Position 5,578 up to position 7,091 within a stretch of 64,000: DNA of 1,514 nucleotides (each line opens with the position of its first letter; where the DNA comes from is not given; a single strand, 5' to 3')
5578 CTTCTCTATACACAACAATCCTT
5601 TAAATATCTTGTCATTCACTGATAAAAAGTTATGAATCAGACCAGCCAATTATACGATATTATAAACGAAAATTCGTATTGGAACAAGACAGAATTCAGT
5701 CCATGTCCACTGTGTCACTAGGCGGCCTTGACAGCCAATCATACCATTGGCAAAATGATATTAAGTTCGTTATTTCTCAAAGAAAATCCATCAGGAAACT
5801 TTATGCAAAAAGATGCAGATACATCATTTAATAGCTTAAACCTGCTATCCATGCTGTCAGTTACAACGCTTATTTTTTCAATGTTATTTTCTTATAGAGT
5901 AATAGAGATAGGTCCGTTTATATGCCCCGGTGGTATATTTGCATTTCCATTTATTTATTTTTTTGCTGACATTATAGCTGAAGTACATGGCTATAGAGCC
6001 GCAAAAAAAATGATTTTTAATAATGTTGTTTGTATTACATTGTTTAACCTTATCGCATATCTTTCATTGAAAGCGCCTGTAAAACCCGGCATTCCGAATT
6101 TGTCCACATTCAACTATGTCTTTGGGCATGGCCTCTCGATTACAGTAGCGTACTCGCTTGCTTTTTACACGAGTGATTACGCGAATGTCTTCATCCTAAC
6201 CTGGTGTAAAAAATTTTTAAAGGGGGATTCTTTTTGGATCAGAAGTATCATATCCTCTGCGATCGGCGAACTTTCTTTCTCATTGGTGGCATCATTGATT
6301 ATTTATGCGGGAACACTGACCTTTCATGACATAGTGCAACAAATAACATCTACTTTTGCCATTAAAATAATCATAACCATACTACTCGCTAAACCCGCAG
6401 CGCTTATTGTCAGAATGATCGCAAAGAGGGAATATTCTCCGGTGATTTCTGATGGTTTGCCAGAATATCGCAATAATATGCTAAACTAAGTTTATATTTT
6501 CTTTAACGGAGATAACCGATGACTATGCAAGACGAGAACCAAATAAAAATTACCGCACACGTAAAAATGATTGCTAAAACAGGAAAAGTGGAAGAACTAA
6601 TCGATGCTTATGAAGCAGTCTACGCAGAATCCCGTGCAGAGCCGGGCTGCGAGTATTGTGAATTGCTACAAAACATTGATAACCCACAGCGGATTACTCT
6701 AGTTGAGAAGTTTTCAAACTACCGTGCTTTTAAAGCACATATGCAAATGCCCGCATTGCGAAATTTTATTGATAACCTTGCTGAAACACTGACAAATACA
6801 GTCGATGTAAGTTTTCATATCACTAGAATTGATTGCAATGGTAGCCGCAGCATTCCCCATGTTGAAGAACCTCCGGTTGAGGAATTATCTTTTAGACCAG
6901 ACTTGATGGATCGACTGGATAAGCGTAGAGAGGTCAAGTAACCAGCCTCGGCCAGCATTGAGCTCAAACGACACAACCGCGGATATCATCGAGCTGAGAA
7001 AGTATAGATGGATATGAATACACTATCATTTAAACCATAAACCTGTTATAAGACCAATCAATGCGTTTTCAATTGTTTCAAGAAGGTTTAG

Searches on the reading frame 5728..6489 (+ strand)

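Call 16: search_protein_families(library=pfam, proteins=[window:5728-6489:+], max_evalue=0.00001)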
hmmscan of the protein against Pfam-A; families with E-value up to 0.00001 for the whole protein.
window:5728-6489:+ (253 aa): 1 family
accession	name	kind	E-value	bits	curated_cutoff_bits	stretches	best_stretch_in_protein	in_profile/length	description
PF02592.20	Vut_1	-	2.6e-27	96.5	27.2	1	67-221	1-146/152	Putative vitamin uptake transporter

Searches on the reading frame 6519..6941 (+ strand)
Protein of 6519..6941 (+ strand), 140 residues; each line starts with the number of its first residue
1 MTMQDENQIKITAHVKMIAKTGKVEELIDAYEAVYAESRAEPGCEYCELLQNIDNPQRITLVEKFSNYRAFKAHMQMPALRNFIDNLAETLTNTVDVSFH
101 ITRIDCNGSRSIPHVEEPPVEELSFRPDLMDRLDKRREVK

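Call 16: search_protein_families(library=pfam, proteins=[window:6519-6941:+], max_evalue=0.00001)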
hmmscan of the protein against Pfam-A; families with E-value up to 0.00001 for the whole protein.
window:6519-6941:+ (140 aa): 1 family
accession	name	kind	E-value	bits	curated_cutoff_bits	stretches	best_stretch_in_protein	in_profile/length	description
PF03992.22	ABM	-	7.6e-14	52.1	23.1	1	11-84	2-76/78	Antibiotic biosynthesis monooxygenase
